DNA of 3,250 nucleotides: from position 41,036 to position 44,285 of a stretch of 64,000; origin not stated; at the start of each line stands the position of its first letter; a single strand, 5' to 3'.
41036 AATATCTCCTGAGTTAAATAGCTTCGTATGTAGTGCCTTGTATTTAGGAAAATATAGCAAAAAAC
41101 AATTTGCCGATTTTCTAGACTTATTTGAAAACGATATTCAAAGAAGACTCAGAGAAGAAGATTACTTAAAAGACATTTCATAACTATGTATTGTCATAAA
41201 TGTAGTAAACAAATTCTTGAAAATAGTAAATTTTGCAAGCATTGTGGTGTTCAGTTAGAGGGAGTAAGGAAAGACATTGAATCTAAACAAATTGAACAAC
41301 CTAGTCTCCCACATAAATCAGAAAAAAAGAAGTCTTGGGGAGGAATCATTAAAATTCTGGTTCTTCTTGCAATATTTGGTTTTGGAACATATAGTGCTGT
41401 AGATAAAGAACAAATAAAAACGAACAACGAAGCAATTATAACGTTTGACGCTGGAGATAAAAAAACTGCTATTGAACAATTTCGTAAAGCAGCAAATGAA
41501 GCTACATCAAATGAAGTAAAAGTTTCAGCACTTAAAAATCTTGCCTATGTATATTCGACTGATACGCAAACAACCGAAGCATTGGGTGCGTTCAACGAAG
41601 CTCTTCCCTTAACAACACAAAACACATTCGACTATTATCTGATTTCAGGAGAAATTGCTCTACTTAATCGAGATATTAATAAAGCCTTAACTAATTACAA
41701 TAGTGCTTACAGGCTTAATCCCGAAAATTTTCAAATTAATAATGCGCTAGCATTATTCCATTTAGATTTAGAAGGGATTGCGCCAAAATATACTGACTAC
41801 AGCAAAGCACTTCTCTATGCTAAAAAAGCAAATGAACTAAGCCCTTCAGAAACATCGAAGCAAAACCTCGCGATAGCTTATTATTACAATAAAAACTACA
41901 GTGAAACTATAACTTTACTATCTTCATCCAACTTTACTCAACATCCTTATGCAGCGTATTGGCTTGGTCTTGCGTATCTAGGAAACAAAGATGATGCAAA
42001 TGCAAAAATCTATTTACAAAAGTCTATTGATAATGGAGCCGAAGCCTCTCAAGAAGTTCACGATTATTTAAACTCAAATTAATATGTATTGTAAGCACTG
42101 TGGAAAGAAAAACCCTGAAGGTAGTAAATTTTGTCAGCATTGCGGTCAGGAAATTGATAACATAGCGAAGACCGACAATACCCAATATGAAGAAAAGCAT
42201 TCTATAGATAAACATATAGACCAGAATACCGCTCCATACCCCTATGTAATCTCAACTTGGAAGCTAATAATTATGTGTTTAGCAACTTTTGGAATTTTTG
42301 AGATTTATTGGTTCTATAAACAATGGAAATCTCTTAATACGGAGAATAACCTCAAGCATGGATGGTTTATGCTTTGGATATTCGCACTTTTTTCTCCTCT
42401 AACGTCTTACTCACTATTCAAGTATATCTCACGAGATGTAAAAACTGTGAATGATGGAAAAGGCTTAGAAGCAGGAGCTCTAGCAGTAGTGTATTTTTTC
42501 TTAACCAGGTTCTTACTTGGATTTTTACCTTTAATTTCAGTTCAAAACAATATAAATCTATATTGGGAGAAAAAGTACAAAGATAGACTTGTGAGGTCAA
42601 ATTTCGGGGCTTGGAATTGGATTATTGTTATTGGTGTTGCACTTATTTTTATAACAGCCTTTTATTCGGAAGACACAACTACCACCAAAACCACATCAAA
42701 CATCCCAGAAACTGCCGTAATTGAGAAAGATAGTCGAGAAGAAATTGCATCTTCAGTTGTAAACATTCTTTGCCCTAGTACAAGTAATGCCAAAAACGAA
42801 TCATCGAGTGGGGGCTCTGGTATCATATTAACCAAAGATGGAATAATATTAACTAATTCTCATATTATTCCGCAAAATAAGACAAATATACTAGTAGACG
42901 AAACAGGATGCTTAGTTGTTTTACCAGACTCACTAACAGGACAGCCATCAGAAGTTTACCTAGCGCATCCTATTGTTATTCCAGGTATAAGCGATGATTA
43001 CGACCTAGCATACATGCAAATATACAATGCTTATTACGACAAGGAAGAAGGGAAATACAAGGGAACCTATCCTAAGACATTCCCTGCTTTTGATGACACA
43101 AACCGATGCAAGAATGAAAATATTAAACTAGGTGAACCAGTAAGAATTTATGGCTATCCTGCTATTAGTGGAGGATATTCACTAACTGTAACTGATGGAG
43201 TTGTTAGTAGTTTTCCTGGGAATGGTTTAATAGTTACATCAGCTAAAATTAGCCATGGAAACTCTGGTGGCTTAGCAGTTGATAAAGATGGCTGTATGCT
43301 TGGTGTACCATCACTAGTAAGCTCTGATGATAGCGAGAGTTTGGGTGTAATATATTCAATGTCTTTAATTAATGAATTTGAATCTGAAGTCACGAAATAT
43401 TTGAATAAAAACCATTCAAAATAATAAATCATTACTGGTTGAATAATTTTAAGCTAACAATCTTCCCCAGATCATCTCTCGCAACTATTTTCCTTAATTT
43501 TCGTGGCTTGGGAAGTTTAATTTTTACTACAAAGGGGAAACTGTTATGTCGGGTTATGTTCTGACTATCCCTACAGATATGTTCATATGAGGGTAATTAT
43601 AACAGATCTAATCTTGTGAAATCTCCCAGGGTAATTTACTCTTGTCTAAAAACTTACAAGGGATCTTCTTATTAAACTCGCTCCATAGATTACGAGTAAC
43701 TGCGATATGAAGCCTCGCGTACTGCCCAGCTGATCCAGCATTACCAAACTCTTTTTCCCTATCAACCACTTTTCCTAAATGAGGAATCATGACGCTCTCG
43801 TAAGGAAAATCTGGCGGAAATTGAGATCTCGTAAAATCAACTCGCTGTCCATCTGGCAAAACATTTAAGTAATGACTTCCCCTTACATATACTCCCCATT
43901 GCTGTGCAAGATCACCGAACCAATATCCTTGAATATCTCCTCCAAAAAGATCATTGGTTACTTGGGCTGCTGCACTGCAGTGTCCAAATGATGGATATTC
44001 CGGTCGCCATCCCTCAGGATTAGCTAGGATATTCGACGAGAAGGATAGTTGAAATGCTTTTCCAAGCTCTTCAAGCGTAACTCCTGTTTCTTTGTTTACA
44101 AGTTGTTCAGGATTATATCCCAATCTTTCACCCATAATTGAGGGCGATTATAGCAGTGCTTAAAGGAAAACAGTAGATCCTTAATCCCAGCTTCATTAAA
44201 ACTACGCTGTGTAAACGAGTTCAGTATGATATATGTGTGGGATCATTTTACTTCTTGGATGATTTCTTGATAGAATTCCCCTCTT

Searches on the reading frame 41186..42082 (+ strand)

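Call 20: search_protein_families(library=pfam, proteins=[window:41186-42082:+], max_evalue=0.00001)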
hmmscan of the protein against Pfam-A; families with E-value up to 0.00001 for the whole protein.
window:41186-42082:+ (298 aa): 2 families
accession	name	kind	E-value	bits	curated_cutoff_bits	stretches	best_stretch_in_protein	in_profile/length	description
PF07719.23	TPR_2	-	6.2e-11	42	27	0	255-281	2-28/34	Tetratricopeptide repeat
PF13432.12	TPR_16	-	9.3e-08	32.8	32.7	0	160-195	9-44/65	Tetratricopeptide repeat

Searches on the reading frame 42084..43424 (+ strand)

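Call 20: search_protein_families(library=pfam, proteins=[window:42084-43424:+], max_evalue=0.00001)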
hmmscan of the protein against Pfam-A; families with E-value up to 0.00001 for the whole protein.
window:42084-43424:+ (446 aa): 3 families
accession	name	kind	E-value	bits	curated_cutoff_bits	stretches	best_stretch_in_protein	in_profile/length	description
PF13365.12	Trypsin_2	-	7.5e-14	53.1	27.6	1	244-408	1-144/144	Trypsin-like peptidase domain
PF13240.11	Zn_Ribbon_1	-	1.1e-07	31.9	25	1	2-23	1-22/23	zinc-ribbon domain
PF14018.11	DUF4234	-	9.9e-06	26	25.3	0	57-108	2-53/70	Domain of unknown function (DUF4234)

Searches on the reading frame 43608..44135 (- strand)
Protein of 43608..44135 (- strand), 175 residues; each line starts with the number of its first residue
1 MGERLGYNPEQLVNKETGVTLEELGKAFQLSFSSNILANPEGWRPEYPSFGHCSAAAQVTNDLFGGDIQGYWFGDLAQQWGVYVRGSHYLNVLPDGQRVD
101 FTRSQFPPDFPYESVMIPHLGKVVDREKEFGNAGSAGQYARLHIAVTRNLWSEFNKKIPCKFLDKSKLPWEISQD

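Call 20: search_protein_families(library=pfam, proteins=[window:43608-44135:-], max_evalue=0.00001)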
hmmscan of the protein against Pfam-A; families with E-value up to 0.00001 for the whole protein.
window:43608-44135:- (175 aa): 1 family
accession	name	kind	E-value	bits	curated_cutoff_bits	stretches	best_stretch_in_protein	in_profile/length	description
PF24585.1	YunG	-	7.9e-18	65.2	27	1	20-149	1-114/116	YunG protein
